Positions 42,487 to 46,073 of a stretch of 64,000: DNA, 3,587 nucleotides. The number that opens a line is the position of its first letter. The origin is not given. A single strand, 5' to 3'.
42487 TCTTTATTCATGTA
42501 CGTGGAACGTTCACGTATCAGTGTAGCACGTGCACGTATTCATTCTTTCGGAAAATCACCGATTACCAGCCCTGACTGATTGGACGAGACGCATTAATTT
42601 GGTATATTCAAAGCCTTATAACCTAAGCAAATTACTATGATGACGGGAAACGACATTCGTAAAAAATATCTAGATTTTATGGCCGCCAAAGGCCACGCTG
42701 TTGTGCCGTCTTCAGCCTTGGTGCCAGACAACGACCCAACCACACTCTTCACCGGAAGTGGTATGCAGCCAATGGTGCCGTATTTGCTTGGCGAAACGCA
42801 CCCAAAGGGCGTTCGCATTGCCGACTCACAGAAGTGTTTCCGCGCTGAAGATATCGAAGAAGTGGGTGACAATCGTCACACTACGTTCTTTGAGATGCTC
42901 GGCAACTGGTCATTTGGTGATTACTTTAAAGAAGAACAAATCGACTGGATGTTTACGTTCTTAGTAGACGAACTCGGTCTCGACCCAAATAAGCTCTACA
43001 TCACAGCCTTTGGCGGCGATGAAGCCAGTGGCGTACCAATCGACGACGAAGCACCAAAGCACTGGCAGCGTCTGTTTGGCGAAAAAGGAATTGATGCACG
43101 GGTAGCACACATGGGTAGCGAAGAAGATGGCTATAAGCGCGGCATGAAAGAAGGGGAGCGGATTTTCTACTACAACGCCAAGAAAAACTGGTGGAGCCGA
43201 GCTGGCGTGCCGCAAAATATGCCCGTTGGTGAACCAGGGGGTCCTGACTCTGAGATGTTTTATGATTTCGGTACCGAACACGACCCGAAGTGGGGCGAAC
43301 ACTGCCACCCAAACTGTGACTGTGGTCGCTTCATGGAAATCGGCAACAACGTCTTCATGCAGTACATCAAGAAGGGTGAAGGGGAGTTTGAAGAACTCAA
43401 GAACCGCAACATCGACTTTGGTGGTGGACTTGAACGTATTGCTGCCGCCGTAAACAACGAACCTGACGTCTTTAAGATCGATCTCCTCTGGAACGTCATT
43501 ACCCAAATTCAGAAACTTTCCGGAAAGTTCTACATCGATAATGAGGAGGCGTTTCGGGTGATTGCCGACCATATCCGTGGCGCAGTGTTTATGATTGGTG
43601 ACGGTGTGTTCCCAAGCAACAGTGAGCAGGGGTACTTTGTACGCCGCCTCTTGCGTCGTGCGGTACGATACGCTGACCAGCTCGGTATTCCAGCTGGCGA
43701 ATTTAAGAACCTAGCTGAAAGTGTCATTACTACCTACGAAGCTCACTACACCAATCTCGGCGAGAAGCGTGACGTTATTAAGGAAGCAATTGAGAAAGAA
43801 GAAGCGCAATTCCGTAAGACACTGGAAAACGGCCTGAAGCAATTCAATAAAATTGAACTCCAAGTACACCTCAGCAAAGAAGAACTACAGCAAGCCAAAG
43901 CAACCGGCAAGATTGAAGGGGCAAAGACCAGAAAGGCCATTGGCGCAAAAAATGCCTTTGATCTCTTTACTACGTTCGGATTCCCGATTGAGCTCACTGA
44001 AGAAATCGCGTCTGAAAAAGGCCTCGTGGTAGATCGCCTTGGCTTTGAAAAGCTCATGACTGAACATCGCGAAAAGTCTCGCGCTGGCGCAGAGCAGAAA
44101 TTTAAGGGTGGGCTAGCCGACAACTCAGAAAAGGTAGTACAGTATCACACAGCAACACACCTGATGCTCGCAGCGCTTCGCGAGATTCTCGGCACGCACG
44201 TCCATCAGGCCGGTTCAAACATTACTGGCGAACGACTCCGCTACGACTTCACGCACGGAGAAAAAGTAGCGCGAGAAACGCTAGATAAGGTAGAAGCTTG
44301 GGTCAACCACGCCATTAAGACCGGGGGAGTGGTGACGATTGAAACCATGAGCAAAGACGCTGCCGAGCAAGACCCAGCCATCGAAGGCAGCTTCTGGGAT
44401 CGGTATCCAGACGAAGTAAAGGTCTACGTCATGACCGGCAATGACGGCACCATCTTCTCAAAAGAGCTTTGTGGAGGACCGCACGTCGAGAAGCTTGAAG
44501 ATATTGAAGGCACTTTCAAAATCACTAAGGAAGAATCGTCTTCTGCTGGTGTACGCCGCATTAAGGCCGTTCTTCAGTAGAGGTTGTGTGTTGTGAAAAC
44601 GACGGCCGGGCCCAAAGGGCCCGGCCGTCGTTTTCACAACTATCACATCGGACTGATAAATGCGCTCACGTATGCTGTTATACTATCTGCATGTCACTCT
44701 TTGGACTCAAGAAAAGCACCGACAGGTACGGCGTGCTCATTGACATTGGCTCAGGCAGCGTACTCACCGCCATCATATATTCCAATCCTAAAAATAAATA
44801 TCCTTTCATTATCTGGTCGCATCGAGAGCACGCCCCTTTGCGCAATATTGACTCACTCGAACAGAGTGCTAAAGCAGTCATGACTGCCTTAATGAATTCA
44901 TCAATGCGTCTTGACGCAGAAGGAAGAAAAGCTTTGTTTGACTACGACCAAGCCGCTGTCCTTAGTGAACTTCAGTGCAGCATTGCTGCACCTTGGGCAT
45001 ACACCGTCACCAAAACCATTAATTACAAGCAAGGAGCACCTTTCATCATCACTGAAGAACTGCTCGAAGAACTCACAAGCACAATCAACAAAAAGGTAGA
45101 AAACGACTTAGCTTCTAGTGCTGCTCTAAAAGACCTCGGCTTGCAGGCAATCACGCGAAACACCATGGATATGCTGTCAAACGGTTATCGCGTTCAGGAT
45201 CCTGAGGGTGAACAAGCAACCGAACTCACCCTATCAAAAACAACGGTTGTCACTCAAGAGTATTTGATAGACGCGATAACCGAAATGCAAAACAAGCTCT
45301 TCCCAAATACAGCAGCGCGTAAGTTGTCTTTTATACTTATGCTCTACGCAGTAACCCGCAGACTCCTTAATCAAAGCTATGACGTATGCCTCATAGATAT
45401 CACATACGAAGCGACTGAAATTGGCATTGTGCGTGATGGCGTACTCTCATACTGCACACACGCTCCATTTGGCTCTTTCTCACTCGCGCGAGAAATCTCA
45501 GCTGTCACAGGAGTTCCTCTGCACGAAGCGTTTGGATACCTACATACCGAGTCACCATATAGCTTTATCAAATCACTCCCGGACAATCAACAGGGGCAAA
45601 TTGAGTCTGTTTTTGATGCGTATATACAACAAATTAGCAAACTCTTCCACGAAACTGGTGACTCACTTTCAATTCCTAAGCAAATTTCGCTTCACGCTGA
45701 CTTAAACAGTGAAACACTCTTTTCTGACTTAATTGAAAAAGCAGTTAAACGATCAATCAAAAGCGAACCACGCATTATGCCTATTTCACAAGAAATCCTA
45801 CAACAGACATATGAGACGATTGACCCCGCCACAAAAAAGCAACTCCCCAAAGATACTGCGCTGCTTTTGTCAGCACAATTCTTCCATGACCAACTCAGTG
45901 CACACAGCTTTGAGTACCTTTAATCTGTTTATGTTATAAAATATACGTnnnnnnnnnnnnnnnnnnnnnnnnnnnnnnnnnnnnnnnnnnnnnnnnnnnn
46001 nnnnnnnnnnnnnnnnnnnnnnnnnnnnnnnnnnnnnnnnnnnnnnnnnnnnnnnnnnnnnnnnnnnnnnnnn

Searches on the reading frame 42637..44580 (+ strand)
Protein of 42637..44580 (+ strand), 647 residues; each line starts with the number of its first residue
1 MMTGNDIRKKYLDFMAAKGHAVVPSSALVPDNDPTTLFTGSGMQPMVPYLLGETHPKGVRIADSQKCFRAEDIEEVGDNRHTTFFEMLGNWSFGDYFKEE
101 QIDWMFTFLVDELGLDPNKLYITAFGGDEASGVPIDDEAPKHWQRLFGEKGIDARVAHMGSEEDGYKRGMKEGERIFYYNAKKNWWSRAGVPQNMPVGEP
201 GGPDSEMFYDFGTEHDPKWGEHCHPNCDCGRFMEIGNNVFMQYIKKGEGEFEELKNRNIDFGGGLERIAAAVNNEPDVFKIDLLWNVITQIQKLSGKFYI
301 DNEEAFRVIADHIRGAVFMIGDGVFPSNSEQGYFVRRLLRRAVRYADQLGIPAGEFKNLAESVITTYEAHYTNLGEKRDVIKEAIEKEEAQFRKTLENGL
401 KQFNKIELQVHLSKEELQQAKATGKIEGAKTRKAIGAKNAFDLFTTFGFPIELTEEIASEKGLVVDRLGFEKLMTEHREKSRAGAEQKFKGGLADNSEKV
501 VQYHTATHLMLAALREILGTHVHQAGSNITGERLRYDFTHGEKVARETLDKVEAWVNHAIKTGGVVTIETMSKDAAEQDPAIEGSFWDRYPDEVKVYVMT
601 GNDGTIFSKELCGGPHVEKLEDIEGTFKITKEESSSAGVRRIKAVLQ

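Call 30: search_protein_families(library=pfam, proteins=[window:42637-44580:+], max_evalue=0.001)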
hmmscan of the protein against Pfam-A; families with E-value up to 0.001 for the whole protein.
window:42637-44580:+ (647 aa): 2 families
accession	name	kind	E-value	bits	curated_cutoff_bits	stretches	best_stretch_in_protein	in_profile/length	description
PF01411.24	tRNA-synt_2c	-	3.1e-124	416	30.3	1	6-508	1-453/552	tRNA synthetases class II (A)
PF07973.19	tRNA_SAD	-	9.6e-12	45.1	24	1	595-642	2-43/44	Threonyl and Alanyl tRNA synthetase second additional domain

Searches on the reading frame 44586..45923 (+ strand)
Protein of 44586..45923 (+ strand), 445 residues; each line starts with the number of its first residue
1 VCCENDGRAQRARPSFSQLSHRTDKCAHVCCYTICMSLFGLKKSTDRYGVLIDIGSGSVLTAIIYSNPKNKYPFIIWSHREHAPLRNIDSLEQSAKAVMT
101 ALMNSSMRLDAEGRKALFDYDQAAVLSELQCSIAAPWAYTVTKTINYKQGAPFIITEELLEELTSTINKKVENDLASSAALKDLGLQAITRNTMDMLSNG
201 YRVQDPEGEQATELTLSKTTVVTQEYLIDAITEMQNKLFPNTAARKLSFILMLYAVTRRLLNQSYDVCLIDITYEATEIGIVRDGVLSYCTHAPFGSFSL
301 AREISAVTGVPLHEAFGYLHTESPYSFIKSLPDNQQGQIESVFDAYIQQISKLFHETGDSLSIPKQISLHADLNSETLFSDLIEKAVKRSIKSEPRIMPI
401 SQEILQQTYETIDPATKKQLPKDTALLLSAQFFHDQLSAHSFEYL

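Call 30: search_protein_families(library=pfam, proteins=[window:44586-45923:+], max_evalue=0.001)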
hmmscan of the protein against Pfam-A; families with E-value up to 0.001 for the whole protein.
window:44586-45923:+ (445 aa): 0 families

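Call 101: search_protein_families(library=pfam, proteins=[window:44586-45923:+], max_evalue=0.1)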
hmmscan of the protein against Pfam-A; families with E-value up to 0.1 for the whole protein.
window:44586-45923:+ (445 aa): 2 families
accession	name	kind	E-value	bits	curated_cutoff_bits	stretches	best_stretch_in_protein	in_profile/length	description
PF14450.12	FtsA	-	0.0051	17.6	31.8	0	268-315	1-48/127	Cell division protein FtsA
PF20701.3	HetE-N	-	0.072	13.8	25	0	370-414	46-89/102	Het-E N-terminal domain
